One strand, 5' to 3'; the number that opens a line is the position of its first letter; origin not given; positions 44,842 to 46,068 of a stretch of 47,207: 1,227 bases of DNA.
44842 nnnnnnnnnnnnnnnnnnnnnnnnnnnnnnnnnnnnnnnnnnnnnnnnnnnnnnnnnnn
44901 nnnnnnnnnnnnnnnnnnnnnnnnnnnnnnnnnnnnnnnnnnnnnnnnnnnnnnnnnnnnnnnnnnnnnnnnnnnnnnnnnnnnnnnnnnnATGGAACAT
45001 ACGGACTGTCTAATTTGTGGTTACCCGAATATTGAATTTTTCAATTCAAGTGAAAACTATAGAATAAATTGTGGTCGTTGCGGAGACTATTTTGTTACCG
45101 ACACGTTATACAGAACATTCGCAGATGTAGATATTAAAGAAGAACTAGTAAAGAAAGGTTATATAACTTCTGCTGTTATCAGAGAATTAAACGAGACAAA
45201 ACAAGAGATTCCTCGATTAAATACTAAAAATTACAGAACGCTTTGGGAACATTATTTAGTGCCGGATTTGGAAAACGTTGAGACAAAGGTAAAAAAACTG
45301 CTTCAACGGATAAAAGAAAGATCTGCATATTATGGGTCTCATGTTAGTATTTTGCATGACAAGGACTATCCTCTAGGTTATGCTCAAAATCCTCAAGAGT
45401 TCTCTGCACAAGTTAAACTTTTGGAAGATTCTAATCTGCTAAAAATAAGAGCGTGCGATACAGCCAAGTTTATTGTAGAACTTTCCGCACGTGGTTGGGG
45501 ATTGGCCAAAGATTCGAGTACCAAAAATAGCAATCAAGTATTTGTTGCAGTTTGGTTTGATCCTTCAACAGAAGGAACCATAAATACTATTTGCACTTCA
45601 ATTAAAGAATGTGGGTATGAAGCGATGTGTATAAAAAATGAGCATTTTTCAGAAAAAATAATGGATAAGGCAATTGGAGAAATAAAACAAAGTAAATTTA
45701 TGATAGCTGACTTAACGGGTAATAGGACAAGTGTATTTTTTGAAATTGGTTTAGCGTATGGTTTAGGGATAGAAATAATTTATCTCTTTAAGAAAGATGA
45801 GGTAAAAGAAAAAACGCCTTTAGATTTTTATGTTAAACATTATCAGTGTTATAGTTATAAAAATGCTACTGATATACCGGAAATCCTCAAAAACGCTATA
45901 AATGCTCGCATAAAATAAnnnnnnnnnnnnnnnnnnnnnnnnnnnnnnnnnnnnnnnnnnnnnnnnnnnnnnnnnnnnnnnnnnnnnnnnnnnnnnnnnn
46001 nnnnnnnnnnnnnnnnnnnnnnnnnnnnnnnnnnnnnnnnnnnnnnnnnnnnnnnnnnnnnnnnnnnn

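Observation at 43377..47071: Uncharacterised A+T-rich cassette downstream of lexA: coiled-coil 2-TM protein plus a tightly packed Zn-ribbon/NDT-like, TM and TraB/Tiki-like trio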

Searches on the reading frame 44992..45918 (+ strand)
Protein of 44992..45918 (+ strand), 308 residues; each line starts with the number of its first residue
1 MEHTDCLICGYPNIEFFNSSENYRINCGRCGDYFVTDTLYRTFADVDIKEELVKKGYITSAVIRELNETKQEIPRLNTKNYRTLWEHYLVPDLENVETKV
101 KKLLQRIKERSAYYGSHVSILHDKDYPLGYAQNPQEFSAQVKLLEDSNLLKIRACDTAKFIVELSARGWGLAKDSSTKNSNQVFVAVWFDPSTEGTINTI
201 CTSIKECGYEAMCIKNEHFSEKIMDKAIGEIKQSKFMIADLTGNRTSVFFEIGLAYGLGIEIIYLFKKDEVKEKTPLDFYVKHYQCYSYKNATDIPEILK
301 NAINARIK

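Call 4: search_protein_families(library=pfam, proteins=[window:44992-45918:+], max_evalue=0.1)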
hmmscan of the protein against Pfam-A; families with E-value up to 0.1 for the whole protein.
window:44992-45918:+ (308 aa): 1 family
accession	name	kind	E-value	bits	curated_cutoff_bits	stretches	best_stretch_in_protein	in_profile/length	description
PF05014.21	Nuc_deoxyrib_tr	-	2e-05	25.2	28.8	1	216-268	45-99/117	Nucleoside 2-deoxyribosyltransferase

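Call 5: search_protein_families(library=padloc, proteins=[window:44992-45918:+], max_evalue=0.1)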
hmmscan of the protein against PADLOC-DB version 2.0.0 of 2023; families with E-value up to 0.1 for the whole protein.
window:44992-45918:+ (308 aa): 1 family
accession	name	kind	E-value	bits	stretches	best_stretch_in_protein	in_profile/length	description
PDLC00733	Effector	-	3.2e-07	27.5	1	206-295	274-360/388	TIR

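Call 6: search_protein_families(library=ncbifam, proteins=[window:44992-45918:+], max_evalue=0.1)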
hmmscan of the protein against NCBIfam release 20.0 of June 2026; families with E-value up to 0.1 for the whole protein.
window:44992-45918:+ (308 aa): 0 families

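Call 9: find_homologous_proteins(query=window:44992-45918:+)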
Query window:44992-45918:+ (308 aa): 25 proteins with E <= 0.001 among 519 candidates.
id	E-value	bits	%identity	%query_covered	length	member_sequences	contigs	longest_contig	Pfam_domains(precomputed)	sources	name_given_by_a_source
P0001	1.8e-207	706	100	100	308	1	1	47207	-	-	-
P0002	3.0e-81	291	48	98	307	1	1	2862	-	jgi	jgi:hypothetical protein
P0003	1.0e-80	289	45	99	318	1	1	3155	-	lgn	-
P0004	3.9e-80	287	44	99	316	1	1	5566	-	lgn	-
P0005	1.0e-79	286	45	99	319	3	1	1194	-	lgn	-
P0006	3.2e-79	284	46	94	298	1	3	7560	-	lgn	-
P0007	2.5e-77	278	47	98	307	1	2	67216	-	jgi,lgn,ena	jgi:hypothetical protein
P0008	3.0e-76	275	47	98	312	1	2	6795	-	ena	-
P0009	3.0e-75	271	44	99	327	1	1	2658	-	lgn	-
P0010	4.5e-75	271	44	99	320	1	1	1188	-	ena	-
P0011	4.5e-75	271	43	100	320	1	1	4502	-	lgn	-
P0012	6.6e-75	270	46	98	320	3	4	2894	-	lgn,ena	-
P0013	4.3e-74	268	43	98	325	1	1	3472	-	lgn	-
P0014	4.7e-73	264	44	98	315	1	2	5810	-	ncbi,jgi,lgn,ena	-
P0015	1.1e-72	263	45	100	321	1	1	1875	-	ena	-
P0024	1.3e-46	177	58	47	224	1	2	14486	-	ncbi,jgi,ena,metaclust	metaclust:\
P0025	1.6e-10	59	25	98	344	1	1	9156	PF05014.22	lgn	-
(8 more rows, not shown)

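Call 11: find_encoding_contigs(protein=P0007, flank=10000, max_places=3)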
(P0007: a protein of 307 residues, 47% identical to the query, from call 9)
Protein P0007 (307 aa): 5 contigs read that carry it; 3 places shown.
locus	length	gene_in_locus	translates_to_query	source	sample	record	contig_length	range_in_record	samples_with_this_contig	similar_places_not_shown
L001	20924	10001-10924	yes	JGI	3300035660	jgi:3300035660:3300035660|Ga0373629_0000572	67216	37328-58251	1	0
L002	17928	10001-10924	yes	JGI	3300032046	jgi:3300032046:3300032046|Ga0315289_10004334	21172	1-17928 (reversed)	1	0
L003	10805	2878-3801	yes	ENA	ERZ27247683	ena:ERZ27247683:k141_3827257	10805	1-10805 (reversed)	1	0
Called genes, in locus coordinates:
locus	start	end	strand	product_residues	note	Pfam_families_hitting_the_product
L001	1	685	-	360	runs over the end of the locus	-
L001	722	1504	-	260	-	-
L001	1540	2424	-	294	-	PF01435:Peptidase_M48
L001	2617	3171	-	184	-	PF04011:LemA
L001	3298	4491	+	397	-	PF26514:DUF8173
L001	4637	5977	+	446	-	PF02878:PGM_PMM_I, PF02879:PGM_PMM_II, PF02880:PGM_PMM_III, PF00408:PGM_PMM_IV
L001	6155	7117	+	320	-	PF01177:Asp_Glu_race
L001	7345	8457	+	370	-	PF02163:Peptidase_M50, PF13180:PDZ_2, PF17820:PDZ_6 (weak)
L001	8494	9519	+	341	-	PF02912:Phe_tRNA-synt_N, PF01409:tRNA-synt_2d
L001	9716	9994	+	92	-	PF26604:CBU_0592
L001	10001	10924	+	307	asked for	-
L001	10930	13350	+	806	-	PF01588:tRNA_bind, PF03483:B3_4, PF03484:B5, PF17759:tRNA_synthFbeta, PF03147:FDX-ACB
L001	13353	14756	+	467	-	-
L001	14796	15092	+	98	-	-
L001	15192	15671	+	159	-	PF08239:SH3_3 (weak)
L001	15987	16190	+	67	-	-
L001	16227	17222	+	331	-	PF12706:Lactamase_B_2 (faint)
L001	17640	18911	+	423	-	-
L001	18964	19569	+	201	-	-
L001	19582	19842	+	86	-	-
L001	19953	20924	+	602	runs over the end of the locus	PF10017:Methyltransf_33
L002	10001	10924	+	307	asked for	-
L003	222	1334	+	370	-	PF02163:Peptidase_M50, PF13180:PDZ_2, PF17820:PDZ_6 (weak)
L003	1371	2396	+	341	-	PF02912:Phe_tRNA-synt_N, PF01409:tRNA-synt_2d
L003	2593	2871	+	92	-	PF26604:CBU_0592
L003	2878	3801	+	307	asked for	-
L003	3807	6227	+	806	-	PF01588:tRNA_bind, PF03483:B3_4, PF03484:B5, PF17759:tRNA_synthFbeta, PF03147:FDX-ACB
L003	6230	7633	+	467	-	-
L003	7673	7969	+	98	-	-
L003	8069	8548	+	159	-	PF08239:SH3_3 (weak)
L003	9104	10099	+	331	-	PF12706:Lactamase_B_2 (faint)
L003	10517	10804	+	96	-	?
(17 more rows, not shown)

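Call 12: find_encoding_contigs(protein=P0024, flank=10000, max_places=3)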
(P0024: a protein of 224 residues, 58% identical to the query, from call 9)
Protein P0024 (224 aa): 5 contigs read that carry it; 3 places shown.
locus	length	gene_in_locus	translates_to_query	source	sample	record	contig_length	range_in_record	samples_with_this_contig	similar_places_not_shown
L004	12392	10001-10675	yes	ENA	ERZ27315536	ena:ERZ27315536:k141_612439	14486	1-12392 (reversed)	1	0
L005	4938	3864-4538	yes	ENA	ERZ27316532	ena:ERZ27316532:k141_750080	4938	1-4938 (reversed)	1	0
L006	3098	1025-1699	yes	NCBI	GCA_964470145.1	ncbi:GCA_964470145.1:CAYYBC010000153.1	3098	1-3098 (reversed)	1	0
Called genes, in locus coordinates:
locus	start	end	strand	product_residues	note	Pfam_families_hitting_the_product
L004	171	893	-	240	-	-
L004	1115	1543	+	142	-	PF01740:STAS, PF13466:STAS_2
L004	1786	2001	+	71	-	-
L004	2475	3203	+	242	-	PF01209:Ubie_methyltran, PF01135:PCMT, PF05175:MTS, PF06325:PrmA, PF13489:Methyltransf_23, PF13847:Methyltransf_31, PF08241:Methyltransf_11, PF08242:Methyltransf_12, +2 more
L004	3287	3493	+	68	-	-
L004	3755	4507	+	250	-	PF17746:SfsA_N, PF03749:SfsA (weak)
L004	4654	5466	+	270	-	PF02498:Bro-N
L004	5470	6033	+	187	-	PF09504:RE_Bsp6I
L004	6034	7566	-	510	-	PF01726:LexA_DNA_bind, PF00717:Peptidase_S24, PF00145:DNA_methylase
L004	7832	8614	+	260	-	PF12686:DUF3800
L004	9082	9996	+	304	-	-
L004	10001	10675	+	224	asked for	-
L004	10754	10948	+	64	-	-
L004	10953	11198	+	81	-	-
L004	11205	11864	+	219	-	-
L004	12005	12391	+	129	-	?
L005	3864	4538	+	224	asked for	-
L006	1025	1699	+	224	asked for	-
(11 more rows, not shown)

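Call 18: find_related_loci(query=A1, collection=genome_contigs, flank=8000)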
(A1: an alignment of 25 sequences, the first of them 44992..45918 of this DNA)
Query A1 (308 aa) in genome_contigs; peptide patterns used: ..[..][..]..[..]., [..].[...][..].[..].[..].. (x = any residue, [..] = any of these).
62 stretches matched a pattern; 10 encode a relative of the query (tblastn E <= 1e-3); 10 distinct loci.
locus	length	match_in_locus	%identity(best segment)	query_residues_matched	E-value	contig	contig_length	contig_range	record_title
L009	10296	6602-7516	42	1-308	4e-81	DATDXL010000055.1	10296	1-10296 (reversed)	MAG TPA_asm: Candidatus Paceibacterota bacterium isolate SMAG_U8138 k141_94610, whole genome shotgun sequence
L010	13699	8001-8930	41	2-308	3e-76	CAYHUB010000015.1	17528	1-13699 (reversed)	MAG TPA_asm: uncultured Candidatus Saccharibacteria bacterium isolate ERP119705_co16_321 genome assembly, contig: NODE_2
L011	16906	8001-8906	41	4-308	2e-72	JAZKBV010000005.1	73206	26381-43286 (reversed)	MAG: Patescibacteria group bacterium isolate ADI_H3L2_122-bin008 ADIH3L2_B008_0_000000000005, whole genome shotgun seque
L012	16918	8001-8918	41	6-307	4e-72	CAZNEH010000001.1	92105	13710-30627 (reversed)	MAG TPA_asm: uncultured Gammaproteobacteria bacterium isolate SRP167671_co2_232 genome assembly, contig: NODE_262_length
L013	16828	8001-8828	45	25-308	4e-76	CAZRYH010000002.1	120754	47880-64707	MAG TPA_asm: uncultured Gammaproteobacteria bacterium isolate SRP263991_co1_300 genome assembly, contig: NODE_75_length_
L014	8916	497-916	55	170-308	7e-47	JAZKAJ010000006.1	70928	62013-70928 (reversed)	MAG: Patescibacteria group bacterium isolate ADI_H3L2_1_122_18_3-bin016 ADIH3L21_B016_0_000000000006, whole genome shotg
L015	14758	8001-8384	55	179-307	6e-43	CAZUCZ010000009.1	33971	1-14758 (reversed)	MAG TPA_asm: uncultured Candidatus Saccharibacteria bacterium isolate SRP257259_co1_159 genome assembly, contig: NODE_13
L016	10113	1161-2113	57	5-307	1e-59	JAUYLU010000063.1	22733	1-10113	MAG: bacterium isolate C24_metabat.bin.53 C24_k141_246291, whole genome shotgun sequence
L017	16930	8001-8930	26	1-307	8e-26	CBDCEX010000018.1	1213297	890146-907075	MAG: Dehalococcoidia bacterium isolate a77d1ec7-ac0a-4113-b7eb-384b7eca7ee8 genome assembly, contig: contig_18, whole ge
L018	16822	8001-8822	26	19-308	5e-23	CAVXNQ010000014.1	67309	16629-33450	MAG: uncultured delta proteobacterium isolate MFD01721.bin.2.42 genome assembly, contig: contig_53929, whole genome shot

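Call 22: predict_structure(alignment_id=A1)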
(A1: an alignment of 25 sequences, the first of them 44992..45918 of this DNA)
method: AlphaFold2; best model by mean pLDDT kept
length: 308 residues; sequences in the alignment: 25
mean_pLDDT: 88.2   pTM: 0.61
mean pLDDT of the five models: 88.2, 88.1, 86.9, 86.7, 86.0
residues with pLDDT >= 90: 183; 70-90: 105; 50-70: 17; < 50: 3
segments of 3 or more residues with pLDDT < 50: 176-178
pLDDT, mean of each block of 10 residues (from residue 1): 85 92 94 94 85 89 91 92 84 92 93 91 94 96 97 94 94 61 89 89 95 72 74 91 84 88 92 75 86 95 88
secondary structure, 60 per line:
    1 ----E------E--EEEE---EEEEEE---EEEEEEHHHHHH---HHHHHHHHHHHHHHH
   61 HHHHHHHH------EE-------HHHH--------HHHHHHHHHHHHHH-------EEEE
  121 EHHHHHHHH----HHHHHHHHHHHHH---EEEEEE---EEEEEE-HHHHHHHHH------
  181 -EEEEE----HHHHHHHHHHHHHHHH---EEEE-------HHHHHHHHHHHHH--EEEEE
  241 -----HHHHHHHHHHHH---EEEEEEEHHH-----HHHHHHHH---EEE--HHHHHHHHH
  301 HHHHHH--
elements in order: E15-18 E22-27 E31-36 H37-42 H46-68 H84-87 H96-109 E117-121 H122-129 H134-146 E150-155 E159-164 H166-174 E182-186 H191-206 E210-213 H221-233 E236-240 H246-257 E261-267 H276-283 E287-289 H292-306

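Call 25: fold_search(model_id=the predicted structure, library=pdb)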
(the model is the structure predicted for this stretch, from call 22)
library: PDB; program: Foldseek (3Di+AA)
matches with E <= 10: 1444; with E <= 0.001: 19
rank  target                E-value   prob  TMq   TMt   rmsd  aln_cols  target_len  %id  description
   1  8qc0_A                2.9e-05  1.00  0.32  0.61   5.1       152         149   14  Nucleoside 2'deoxyribosyltransferase from Chroococcidiopsis thermalis PCC 7203 WT ribosylated (released 2024-02-21)
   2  8qc0_B                1.1e-04  1.00  0.30  0.54   5.0       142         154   14  Nucleoside 2'deoxyribosyltransferase from Chroococcidiopsis thermalis PCC 7203 WT ribosylated (released 2024-02-21)
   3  4jen_B                1.4e-04  1.00  0.32  0.73   3.8       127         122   21  Structure of Clostridium botulinum CMP N-glycosidase, BcmB (released 2013-09-11)
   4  9i6e_B                2.2e-04  1.00  0.33  0.71   3.2       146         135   12  Crystal structure of DNPH1 bound by compound 5. (released 2025-11-12)
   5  4ohr                  2.2e-04  1.00  0.34  0.62   3.9       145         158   15  Crystal structure of MilB from Streptomyces rimofaciens (released 2014-06-25)
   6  4jen_C                2.4e-04  1.00  0.31  0.77   3.2       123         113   19  Structure of Clostridium botulinum CMP N-glycosidase, BcmB (released 2013-09-11)
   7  4jen_A                3.0e-04  1.00  0.31  0.73   3.9       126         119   21  Structure of Clostridium botulinum CMP N-glycosidase, BcmB (released 2013-09-11)
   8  4kxm_B                3.2e-04  1.00  0.34  0.74   3.6       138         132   15  Crystal structure of DNPH1 (RCL) WITH N6-ISOPENTENYL-AMP (released 2014-02-05)
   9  8qlp_E                3.2e-04  1.00  0.33  0.25   4.0       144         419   17  CryoEM structure of the RNA/DNA bound SPARTA (BabAgo/TIR-APAZ) tetrameric complex (released 2024-01-31)
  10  4fyh_A                4.2e-04  1.00  0.35  0.79   3.1       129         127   16  Crystal structure of rcl with phospho-triciribine (released 2013-01-02)
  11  9i9q_A                4.7e-04  1.00  0.32  0.70   3.9       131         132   12  Crystal structure of DNPH1 bound by compound 2. (released 2025-11-12)
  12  7qg0_A                4.7e-04  1.00  0.34  0.18  11.6       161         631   16  Inhibitor-induced hSARM1 duplex (released 2022-12-21)
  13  9i9q_B                5.3e-04  1.00  0.32  0.74   4.0       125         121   14  Crystal structure of DNPH1 bound by compound 2. (released 2025-11-12)
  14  4ohb                  6.0e-04  1.00  0.34  0.63   3.7       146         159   17  Crystal structure of MilB E103A in complex with 5-hydroxymethylcytidine 5'-monophosphate (hmCMP) from Streptomyces rimof (released 2014-06-25)
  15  4fyh_D                7.1e-04  1.00  0.34  0.75   3.3       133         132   14  Crystal structure of rcl with phospho-triciribine (released 2013-01-02)
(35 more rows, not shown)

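Call 57: search_protein_families(library=ncbifam, proteins=[L004:6034-7566:-], max_evalue=0.001)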
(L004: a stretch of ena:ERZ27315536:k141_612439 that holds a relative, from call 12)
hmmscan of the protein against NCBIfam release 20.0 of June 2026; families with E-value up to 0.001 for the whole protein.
L004:6034-7566:- (510 aa): 4 families
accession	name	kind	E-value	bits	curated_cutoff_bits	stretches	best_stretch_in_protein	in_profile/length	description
TIGR00675.1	dcm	superfamily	6.8e-104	348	100.65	1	204-505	2-329/329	DNA (cytosine-5-)-methyltransferase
NF007772.0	PRK10458.1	subfamily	5.5e-56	190.1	710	2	173-408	61-334/472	DNA cytosine methylase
TIGR00498.1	lexA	equivalog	1e-53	182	110.95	1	2-195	4-202/203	transcriptional repressor LexA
NF007621.2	PRK10276.1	subfamily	2.7e-18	66.1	110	1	81-193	1-115/115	translesion error-prone DNA polymerase V autoproteolytic subunit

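Call 59: search_protein_families(library=phrogs, proteins=[window:44992-45918:+], max_evalue=0.01)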
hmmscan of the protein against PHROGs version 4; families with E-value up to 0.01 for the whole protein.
window:44992-45918:+ (308 aa): 3 families
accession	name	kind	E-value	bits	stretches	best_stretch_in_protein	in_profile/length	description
phrog_16139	-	unknown function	6.4e-27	95.4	1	94-307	108-322/323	-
phrog_3634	-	unknown function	3.5e-12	47.4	1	197-305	27-130/237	-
phrog_26406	-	unknown function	2.5e-06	27.8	1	179-307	203-335/343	-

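Call 61: search_dna_similar(query=window:44992-45918:+, collection=phages, mode=protein, max_evalue=0.001, max_rows=15)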
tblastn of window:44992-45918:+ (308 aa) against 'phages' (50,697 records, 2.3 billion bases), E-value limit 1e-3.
Records with a match: 6; places in all: 6; records where one place covers at least 80% of the query: 0.
Best place of each record, by identity: <60% 6.
By first word of the organism name: Streptococcus 6.
By host as written in the record: Streptococcus pyogenes MGAS315 2; Streptococcus pyogenes NZ131 1; Streptococcus pyogenes ERR111864 1; Streptococcus pyogenes GA03799 1; Streptococcus dysgalactiae ERR085005 1.
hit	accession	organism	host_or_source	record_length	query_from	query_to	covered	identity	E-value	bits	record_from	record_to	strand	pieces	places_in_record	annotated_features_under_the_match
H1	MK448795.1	Streptococcus phage Javan527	Streptococcus pyogenes NZ131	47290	197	298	33%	29.4%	1e-4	50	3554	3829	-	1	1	hypothetical protein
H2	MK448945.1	Streptococcus phage Javan454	Streptococcus pyogenes ERR111864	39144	197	298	33%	29.4%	1e-4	50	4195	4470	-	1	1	hypothetical protein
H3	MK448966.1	Streptococcus phage Javan508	Streptococcus pyogenes MGAS315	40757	197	298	33%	29.4%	2e-4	49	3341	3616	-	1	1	hypothetical protein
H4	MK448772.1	Streptococcus phage Javan483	Streptococcus pyogenes GA03799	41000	197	298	33%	29.4%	2e-4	49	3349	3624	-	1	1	hypothetical protein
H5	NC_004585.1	Streptococcus phage 315.2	Streptococcus pyogenes MGAS315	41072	197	298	33%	29.4%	2e-4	49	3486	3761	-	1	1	hypothetical protein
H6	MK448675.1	Streptococcus phage Javan129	Streptococcus dysgalactiae ERR085005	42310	197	298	33%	29.4%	2e-4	49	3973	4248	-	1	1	hypothetical protein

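Call 62: get_annotated_region(hit=H5, flank=3500)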
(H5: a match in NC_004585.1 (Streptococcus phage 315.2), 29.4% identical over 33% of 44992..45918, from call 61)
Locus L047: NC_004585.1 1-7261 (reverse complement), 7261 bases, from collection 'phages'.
description: Streptococcus prophage 315.2, complete genome.
organism: Streptococcus phage 315.2 (NCBI taxid 198539)
taxonomy: Viruses; Duplodnaviria; Heunggongvirae; Uroviricota; Caudoviricetes
host: Streptococcus pyogenes MGAS315; source: -; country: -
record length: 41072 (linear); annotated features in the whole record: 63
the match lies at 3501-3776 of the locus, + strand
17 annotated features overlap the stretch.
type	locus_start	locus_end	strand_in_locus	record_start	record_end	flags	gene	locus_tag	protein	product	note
CDS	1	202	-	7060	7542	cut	-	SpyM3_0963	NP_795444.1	hypothetical protein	best non-GAS blastp hit: gb|AAC72433.1| (AF004379) orf157 [Streptococcus thermophilus bacteriophage Sfi21], and ...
CDS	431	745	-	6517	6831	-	-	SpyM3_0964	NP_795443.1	hypothetical protein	best non-GAS blastp hit: gb|AAF43509.1|AF145054_17 (AF145054) ORF16 [Streptococcus thermophilus bacteriophage 7201]; ...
CDS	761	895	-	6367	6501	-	-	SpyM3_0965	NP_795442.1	hypothetical protein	best blastp hit: gb|AAD21906.1| (AF085222) unknown [Streptococcus thermophilus bacteriophage DT1]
CDS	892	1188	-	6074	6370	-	-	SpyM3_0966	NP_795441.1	hypothetical protein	best blastp hit: gb|AAL97904.1| (AE010051) hypothetical phage protein [Streptococcus pyogenes MGAS8232]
CDS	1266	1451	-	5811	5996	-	-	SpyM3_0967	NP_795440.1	hypothetical protein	best blastp hit: gb|AAL97905.1| (AE010051) hypothetical phage protein [Streptococcus pyogenes MGAS8232]; similar to ...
CDS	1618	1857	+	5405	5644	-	-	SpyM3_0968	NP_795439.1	hypothetical protein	best non-GAS blastp hit: gb|AAA29743.1| (M88097) reticulocyte binding protein 1 [Plasmodium vivax]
CDS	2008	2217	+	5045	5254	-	-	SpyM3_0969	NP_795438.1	hypothetical protein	best blastp hit: gb|AAL97906.1| (AE010051) hypothetical phage protein [Streptococcus pyogenes MGAS8232]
CDS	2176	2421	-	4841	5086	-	-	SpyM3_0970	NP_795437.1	hypothetical protein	best blastp hit: pir||T13102 probable minor tail protein precursor H - phage N15, and gb|AAC19052.1| (AF064539) gp16 ...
CDS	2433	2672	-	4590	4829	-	-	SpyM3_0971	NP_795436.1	helix-turn-helix transcriptional regulator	best non-GAS blastp hit: gb|AAA98589.1| (AF176025) Cro repressor [Lactococcus phage BK5-T]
CDS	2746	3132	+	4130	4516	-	-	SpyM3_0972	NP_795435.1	hypothetical protein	best blastp hit: gb|AAF78960.1|AF268069_1 (AF268069) putative protein phosphatase type 2C; PP2C [Caenorhabditis sp. ...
CDS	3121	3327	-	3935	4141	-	-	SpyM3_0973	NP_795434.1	hypothetical protein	best blastp hit: sp|O54749|CPJ5_MOUSE Cytochrome P450 2J5 (CYPIIJ5) (Arachidonic acid epoxygenase), and gb|AAB87635.1| ...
CDS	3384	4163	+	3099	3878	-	-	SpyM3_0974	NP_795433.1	hypothetical protein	best blastp hit: pir||A70116 conserved hypothetical protein BB0129 - Lyme disease spirochete, and gb|AAC66508.1| ...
CDS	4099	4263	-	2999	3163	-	-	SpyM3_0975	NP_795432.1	hypothetical protein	best blastp hit: sp|P08728|K1CS_BOVIN Keratin, type I cytoskeletal 19 (Cytokeratin 19) (K19) (CK 19)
CDS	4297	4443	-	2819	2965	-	-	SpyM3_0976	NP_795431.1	hypothetical protein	best blastp hit: gb|AAL97911.1| (AE010052) hypothetical phage protein [Streptococcus pyogenes MGAS8232]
CDS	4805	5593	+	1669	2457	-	-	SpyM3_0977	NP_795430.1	putative repressor protein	best blastp hit: gb|AAL97389.1| (AE010005) putative repressor protein [Streptococcus pyogenes MGAS8232]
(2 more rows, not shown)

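Call 63: find_related_loci(query=A1, collection=viral_contigs, flank=6000)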
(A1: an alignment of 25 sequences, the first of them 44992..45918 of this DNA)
Query A1 (308 aa) in viral_contigs; peptide patterns used: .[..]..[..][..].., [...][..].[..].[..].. (x = any residue, [..] = any of these).
15 stretches matched a pattern, but none encodes a relative of the query by tblastn (E <= 1e-3).
